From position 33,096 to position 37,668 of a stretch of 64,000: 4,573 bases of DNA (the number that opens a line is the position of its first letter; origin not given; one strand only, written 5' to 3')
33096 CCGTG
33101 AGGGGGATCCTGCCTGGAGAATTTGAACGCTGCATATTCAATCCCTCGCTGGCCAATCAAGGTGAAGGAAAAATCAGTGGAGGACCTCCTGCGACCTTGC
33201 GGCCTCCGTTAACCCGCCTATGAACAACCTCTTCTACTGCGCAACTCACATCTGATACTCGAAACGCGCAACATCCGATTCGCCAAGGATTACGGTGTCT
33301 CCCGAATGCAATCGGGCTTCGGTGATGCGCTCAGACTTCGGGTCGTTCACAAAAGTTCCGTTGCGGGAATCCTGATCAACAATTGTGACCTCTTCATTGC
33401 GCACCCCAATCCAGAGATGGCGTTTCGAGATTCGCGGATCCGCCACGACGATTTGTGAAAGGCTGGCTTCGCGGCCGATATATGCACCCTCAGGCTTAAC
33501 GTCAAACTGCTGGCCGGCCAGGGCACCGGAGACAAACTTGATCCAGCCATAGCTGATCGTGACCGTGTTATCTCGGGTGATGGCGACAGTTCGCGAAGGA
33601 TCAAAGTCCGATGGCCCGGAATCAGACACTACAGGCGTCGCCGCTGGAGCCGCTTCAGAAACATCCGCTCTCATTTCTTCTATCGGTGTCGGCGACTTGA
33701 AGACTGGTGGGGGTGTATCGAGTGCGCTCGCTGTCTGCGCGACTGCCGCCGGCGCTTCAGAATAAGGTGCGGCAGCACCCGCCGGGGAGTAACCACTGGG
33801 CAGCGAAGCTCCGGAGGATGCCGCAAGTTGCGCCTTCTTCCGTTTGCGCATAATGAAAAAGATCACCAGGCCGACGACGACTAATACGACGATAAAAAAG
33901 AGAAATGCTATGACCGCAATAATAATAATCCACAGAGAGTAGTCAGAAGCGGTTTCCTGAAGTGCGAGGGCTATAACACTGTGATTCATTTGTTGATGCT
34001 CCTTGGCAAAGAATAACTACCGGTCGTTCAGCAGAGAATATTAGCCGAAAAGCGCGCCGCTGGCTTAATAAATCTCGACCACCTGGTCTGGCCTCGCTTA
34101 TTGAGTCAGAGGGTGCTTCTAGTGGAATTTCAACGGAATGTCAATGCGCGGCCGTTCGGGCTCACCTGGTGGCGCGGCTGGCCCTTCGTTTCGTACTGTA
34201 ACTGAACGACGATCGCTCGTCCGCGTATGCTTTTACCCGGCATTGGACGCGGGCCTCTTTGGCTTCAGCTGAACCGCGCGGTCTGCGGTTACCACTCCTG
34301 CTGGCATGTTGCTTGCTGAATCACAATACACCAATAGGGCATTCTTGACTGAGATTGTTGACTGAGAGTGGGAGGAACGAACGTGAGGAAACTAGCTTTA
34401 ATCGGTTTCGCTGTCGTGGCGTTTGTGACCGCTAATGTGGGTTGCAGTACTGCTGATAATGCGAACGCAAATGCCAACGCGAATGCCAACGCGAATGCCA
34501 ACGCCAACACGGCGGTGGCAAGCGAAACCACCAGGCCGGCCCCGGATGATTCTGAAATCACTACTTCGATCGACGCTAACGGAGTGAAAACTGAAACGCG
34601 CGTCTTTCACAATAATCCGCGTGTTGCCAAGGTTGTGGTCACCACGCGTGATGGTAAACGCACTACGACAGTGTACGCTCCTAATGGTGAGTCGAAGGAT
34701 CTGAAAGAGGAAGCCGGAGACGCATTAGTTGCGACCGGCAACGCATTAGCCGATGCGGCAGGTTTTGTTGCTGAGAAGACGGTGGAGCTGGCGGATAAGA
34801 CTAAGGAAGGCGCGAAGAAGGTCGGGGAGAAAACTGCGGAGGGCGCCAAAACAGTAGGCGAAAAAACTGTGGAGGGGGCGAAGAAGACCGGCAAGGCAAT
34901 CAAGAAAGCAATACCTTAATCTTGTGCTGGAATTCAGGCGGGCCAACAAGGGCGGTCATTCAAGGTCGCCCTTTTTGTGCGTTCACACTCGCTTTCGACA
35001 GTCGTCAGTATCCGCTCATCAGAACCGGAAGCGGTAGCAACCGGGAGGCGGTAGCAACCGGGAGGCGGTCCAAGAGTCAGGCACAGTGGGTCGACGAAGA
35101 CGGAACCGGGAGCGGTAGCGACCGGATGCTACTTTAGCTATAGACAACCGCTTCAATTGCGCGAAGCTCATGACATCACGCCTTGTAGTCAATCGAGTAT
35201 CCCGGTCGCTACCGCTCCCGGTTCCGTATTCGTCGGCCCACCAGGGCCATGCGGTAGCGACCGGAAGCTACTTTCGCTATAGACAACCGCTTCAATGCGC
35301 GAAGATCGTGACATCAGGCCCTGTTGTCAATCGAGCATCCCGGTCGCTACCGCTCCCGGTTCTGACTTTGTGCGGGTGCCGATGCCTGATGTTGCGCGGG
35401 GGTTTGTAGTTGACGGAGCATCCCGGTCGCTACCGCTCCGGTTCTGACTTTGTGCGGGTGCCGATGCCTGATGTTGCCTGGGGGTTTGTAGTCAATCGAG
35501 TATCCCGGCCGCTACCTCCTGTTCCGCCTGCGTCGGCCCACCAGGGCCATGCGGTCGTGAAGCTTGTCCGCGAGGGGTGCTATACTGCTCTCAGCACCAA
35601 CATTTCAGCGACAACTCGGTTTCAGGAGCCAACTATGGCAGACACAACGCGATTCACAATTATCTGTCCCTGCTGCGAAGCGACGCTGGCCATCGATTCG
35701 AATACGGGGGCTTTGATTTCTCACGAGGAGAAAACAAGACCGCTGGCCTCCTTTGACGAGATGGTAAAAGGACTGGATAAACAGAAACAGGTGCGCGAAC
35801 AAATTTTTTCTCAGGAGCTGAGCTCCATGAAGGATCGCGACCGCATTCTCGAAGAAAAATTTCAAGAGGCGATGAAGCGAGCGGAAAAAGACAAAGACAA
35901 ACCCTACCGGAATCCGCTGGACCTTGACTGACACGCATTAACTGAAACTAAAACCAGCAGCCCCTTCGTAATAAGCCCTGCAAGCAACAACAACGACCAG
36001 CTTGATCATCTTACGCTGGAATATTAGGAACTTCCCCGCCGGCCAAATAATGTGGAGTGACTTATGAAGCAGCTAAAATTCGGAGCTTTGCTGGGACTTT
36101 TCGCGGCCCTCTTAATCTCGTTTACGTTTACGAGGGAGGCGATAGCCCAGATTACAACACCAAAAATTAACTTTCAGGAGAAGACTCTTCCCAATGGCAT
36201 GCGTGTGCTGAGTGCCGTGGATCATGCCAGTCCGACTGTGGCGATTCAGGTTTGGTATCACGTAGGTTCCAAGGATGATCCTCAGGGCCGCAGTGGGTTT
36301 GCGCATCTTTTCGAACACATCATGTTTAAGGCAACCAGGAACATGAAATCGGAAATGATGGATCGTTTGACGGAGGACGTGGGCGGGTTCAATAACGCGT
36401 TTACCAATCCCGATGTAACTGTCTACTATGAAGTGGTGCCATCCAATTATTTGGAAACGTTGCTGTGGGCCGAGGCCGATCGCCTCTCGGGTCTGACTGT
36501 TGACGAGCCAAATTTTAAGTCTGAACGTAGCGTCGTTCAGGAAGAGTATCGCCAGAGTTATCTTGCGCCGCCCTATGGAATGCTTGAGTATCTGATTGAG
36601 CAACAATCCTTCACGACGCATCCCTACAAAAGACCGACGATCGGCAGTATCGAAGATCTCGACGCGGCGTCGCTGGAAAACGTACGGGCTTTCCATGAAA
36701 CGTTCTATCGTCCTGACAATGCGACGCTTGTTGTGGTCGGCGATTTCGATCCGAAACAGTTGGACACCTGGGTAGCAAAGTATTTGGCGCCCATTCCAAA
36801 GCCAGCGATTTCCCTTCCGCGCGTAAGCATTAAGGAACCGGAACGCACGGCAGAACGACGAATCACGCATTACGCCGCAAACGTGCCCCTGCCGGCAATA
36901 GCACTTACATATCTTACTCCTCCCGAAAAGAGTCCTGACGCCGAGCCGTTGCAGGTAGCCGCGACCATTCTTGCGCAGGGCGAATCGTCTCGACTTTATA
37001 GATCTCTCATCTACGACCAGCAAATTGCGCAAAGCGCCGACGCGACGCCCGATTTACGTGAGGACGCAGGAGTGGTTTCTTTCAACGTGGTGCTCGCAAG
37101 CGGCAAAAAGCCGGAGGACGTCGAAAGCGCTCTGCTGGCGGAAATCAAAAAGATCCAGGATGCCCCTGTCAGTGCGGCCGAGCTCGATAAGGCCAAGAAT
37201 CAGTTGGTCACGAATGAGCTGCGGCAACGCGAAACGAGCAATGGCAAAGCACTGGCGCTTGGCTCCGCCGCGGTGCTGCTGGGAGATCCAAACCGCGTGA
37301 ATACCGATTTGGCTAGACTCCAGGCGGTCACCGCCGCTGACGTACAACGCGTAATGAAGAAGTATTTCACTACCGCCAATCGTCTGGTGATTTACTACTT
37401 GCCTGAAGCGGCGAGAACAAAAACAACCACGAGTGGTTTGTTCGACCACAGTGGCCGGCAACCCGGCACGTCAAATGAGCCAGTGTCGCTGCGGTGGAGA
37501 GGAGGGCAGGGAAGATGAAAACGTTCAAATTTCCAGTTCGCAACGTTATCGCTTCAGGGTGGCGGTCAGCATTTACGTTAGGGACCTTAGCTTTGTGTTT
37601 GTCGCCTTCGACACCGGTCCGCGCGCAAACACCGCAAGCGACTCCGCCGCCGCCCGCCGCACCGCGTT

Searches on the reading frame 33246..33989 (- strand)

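Call 67: search_protein_families(library=pfam, proteins=[window:33246-33989:-], max_evalue=0.001)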
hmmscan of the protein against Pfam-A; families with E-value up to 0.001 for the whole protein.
window:33246-33989:- (247 aa): 2 families
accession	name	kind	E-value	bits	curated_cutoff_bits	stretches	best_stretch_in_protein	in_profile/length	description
PF00498.31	FHA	-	6e-15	55.9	20.7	1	171-236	3-67/67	FHA domain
PF16697.10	Yop-YscD_cpl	-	5.6e-13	49.4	33.2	1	151-237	1-85/94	Inner membrane component of T3SS, cytoplasmic domain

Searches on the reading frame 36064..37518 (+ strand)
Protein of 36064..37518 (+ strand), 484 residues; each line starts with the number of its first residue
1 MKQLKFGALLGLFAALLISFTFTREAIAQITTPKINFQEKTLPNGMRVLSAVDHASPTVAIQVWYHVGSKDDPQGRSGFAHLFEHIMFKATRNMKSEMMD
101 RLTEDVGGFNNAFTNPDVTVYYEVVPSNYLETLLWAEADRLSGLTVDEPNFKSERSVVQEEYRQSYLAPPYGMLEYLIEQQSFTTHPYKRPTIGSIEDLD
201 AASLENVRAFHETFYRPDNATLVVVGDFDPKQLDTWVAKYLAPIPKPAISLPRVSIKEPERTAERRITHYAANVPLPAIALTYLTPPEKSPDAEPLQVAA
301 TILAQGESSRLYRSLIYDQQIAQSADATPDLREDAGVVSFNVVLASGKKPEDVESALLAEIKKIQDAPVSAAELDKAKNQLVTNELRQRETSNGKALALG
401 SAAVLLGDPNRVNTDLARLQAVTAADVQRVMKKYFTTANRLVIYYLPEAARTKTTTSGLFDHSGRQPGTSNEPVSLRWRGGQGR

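Call 65: search_protein_families(library=pfam, proteins=[window:36064-37518:+], max_evalue=0.00001)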
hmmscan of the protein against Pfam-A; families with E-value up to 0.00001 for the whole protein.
window:36064-37518:+ (484 aa): 2 families
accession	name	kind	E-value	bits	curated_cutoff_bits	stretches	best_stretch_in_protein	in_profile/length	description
PF05193.26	Peptidase_M16_C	-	7.7e-40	137.1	23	1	203-381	3-181/181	Peptidase M16 inactive domain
PF00675.25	Peptidase_M16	-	1.3e-20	74.2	22.3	1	47-193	1-146/149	Insulinase (Peptidase family M16)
